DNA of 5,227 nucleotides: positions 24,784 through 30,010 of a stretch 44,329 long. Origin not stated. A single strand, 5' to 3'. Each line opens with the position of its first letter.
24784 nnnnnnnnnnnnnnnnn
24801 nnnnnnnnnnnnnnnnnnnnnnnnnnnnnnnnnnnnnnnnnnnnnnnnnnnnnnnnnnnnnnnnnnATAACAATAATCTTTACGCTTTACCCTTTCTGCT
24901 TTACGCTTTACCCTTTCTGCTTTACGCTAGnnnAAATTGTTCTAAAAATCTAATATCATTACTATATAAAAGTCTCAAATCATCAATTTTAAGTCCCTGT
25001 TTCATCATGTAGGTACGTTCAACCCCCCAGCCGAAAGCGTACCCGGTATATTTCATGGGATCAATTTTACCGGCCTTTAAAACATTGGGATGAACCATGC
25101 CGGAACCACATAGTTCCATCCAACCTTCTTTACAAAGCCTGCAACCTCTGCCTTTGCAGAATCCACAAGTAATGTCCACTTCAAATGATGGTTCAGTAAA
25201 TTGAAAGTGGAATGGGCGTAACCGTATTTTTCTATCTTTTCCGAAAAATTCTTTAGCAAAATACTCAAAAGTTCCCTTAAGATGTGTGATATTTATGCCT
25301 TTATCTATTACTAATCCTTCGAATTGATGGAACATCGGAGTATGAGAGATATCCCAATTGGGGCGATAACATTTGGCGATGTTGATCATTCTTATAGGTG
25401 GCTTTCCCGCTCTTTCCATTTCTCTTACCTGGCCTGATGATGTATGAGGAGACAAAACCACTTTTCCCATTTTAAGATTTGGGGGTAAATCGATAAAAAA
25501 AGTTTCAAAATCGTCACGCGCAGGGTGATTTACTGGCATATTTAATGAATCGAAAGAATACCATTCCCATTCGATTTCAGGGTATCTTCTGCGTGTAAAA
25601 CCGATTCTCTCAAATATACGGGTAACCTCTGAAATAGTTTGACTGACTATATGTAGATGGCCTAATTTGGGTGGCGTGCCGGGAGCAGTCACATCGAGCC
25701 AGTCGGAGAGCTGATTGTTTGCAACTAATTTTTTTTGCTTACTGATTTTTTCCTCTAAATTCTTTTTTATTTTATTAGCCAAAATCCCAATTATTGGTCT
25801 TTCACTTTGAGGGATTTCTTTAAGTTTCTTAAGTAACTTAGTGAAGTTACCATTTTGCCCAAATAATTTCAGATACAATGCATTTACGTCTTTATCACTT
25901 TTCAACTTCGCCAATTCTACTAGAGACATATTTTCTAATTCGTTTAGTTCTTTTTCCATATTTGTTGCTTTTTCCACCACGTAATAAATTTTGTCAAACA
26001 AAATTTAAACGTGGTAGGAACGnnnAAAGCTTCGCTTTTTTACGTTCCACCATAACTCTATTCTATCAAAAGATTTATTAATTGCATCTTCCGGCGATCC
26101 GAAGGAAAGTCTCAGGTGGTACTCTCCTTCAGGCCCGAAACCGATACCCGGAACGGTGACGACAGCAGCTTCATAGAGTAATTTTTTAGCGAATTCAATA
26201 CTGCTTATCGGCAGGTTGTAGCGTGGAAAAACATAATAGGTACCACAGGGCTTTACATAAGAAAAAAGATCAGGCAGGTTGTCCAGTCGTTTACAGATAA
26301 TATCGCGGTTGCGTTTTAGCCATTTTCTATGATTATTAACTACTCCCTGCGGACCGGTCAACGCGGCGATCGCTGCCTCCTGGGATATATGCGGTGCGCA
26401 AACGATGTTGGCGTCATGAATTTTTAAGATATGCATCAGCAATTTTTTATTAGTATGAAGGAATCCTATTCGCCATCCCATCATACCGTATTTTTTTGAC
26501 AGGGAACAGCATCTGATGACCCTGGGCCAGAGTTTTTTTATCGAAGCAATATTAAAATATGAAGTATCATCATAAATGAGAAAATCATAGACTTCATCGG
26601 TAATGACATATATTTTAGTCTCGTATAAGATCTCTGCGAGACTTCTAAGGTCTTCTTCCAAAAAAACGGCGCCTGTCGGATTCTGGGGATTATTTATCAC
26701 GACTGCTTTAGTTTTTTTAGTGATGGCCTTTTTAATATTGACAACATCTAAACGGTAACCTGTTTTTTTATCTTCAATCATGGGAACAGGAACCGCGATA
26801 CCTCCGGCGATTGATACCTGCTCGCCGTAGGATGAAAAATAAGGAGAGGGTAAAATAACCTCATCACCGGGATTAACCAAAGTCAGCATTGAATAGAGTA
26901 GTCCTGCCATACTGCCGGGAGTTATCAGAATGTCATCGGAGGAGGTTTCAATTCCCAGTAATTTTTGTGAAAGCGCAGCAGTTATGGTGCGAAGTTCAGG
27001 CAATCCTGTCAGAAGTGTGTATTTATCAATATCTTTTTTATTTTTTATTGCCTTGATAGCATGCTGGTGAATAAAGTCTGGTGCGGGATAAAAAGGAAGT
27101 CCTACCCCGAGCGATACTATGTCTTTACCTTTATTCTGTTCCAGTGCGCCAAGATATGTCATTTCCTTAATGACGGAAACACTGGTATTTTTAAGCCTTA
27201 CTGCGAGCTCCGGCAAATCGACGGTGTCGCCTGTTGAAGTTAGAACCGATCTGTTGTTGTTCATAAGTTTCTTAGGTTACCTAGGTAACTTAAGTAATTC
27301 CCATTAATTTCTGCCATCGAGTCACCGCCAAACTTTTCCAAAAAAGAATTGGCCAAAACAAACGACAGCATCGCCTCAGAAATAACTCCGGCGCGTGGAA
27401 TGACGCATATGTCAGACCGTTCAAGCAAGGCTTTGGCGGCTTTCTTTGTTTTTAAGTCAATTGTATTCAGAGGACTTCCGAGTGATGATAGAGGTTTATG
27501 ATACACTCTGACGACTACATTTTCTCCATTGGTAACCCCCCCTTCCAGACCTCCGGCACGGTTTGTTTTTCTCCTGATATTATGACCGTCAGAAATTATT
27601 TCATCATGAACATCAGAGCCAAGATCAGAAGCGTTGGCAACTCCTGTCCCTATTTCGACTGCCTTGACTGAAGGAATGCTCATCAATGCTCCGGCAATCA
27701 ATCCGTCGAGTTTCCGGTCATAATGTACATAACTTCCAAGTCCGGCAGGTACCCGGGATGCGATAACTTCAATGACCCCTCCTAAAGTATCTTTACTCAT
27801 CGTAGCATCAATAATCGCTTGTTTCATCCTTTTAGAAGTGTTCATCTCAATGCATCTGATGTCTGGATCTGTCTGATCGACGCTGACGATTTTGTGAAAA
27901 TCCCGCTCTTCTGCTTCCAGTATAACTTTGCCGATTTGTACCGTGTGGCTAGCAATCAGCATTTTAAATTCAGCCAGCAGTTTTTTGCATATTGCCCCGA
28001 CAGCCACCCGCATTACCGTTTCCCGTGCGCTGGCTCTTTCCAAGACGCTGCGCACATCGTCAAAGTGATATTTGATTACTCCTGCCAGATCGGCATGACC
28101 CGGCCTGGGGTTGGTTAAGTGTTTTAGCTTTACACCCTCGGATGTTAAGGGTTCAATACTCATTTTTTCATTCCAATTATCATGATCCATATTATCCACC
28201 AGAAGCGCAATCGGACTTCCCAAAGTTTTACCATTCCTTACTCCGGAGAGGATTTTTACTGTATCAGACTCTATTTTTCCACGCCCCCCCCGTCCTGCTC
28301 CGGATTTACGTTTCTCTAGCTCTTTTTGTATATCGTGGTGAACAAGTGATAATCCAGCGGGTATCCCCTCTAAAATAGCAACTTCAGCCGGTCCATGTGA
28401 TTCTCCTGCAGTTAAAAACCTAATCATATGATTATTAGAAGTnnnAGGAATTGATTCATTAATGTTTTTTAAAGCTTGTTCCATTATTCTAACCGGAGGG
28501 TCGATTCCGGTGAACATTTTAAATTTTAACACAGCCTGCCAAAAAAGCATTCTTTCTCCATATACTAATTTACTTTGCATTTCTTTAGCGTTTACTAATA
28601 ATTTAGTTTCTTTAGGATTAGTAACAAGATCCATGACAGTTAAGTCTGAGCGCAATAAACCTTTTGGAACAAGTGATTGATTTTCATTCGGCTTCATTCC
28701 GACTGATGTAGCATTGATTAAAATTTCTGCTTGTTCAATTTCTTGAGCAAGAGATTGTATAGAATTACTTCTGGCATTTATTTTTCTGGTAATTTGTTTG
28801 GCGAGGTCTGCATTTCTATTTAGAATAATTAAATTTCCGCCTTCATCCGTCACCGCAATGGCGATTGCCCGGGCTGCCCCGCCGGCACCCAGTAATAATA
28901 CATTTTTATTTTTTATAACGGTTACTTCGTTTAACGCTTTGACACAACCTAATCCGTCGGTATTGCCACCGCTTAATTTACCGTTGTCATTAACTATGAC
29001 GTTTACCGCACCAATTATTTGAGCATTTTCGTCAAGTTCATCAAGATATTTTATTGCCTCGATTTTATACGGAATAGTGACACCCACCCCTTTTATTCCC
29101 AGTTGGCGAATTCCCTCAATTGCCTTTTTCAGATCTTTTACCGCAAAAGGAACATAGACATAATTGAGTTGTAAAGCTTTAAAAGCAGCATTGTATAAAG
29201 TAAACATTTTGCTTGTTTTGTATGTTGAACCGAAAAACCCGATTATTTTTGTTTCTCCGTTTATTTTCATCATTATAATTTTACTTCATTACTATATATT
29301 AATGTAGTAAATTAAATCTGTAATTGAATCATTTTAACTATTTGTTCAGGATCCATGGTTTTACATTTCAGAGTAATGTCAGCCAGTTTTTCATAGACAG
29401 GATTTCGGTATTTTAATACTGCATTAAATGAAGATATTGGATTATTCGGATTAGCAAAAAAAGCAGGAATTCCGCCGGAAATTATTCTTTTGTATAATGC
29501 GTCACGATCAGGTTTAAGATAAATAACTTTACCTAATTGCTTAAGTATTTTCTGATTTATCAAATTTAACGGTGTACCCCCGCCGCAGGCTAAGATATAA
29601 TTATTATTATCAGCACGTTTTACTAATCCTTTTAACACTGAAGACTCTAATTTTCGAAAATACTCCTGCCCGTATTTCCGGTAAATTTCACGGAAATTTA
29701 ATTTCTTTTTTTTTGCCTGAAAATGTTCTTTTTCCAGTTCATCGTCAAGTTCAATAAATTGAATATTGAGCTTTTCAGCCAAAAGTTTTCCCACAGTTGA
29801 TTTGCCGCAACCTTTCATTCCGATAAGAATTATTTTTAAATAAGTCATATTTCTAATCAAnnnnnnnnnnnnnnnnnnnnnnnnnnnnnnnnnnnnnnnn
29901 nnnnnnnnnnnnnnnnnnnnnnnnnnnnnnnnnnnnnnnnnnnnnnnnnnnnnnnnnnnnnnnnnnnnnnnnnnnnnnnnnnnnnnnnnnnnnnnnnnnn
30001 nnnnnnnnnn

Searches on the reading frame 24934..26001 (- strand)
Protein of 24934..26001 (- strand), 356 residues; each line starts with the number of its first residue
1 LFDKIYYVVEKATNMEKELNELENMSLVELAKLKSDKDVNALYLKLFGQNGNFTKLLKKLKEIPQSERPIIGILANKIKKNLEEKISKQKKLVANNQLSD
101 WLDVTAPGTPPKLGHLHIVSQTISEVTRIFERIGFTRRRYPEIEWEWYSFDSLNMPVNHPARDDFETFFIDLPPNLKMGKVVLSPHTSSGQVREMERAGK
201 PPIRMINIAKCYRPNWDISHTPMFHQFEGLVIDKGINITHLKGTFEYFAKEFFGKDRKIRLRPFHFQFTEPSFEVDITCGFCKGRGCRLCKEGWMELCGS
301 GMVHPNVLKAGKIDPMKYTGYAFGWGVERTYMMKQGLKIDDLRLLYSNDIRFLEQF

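Call 10: search_protein_families(library=pfam, proteins=[window:24934-26001:-], max_evalue=0.001)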
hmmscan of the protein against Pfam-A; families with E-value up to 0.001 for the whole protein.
window:24934-26001:- (356 aa): 2 families
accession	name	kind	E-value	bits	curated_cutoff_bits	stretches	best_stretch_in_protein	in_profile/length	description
PF01409.25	tRNA-synt_2d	-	7.5e-79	265.1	19.8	1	102-356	2-246/246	tRNA synthetases class II core domain (F)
PF02912.23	Phe_tRNA-synt_N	-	1.4e-12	47.8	22.3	1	35-98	2-65/69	Aminoacyl tRNA synthetase class II, N-terminal domain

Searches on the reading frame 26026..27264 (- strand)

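Call 10: search_protein_families(library=pfam, proteins=[window:26026-27264:-], max_evalue=0.001)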
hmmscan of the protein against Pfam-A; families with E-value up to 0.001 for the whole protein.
window:26026-27264:- (413 aa): 3 families
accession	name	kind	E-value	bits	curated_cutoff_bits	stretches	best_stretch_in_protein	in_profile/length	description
PF00155.27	Aminotran_1_2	-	8.5e-56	190.1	19.7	1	48-396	2-355/361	Aminotransferase class I and II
PF01041.23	DegT_DnrJ_EryC1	-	1.5e-08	34.7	19.8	1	117-223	48-145/360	DegT/DnrJ/EryC1/StrS aminotransferase family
PF01053.26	Cys_Met_Meta_PP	-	8e-06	25.1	27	1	96-225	55-175/381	Cys/Met metabolism PLP-dependent enzyme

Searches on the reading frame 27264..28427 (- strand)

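Call 10: search_protein_families(library=pfam, proteins=[window:27264-28427:-], max_evalue=0.001)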
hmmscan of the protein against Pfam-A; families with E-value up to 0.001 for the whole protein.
window:27264-28427:- (388 aa): 1 family
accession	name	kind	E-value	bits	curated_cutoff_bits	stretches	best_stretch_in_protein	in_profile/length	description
PF01264.26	Chorismate_synt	-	3.5e-112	374.8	27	1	2-363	1-327/327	Chorismate synthase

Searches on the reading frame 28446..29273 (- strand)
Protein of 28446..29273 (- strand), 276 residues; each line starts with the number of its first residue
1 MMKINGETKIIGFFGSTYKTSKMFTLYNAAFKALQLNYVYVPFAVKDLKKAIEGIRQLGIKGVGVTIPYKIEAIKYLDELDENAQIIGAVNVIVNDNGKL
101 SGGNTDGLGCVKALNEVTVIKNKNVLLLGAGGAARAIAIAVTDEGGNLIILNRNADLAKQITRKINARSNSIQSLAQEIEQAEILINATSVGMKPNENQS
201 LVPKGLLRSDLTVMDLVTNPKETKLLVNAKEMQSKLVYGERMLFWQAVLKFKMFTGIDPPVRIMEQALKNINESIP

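Call 10: search_protein_families(library=pfam, proteins=[window:28446-29273:-], max_evalue=0.001)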
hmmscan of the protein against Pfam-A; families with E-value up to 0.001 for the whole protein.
window:28446-29273:- (276 aa): 3 families
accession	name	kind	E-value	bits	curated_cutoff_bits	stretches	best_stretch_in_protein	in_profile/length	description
PF08501.16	Shikimate_dh_N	-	2.1e-21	76.4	27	1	15-93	3-83/83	Shikimate dehydrogenase substrate binding domain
PF01488.26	Shikimate_DH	-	1.9e-09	38.2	24.3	1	115-191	5-85/138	Shikimate / quinate 5-dehydrogenase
PF18317.6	SDH_C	-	1.3e-07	31.7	25.8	1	239-269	1-31/31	Shikimate 5'-dehydrogenase C-terminal domain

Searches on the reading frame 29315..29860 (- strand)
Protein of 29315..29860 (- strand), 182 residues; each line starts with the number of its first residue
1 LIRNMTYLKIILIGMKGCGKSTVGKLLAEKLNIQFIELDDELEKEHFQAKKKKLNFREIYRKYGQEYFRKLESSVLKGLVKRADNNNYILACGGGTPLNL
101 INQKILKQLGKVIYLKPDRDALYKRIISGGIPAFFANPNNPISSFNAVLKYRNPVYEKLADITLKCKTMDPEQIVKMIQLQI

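Call 10: search_protein_families(library=pfam, proteins=[window:29315-29860:-], max_evalue=0.001)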
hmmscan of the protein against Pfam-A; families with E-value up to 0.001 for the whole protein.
window:29315-29860:- (182 aa): 7 families
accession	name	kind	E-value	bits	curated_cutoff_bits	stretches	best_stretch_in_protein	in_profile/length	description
PF01202.28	SKI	-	5.2e-32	111.6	22.1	1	17-179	2-155/159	Shikimate kinase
PF13238.12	AAA_18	-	6.7e-07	30.3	29.4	1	10-126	1-108/128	AAA domain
PF13207.12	AAA_17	-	8.5e-06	26.5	27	1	14-91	2-77/136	AAA domain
PF13671.12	AAA_33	-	3.8e-05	24.5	27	1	10-49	2-41/143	AAA domain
PF13173.12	AAA_14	-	5.4e-05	23.6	27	1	10-60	5-58/129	AAA domain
PF00004.35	AAA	-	8e-05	23.5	21.2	1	10-53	1-45/131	ATPase family associated with various cellular activities (AAA)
PF13401.12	AAA_22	-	0.00013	22.7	27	1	10-73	8-64/130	AAA domain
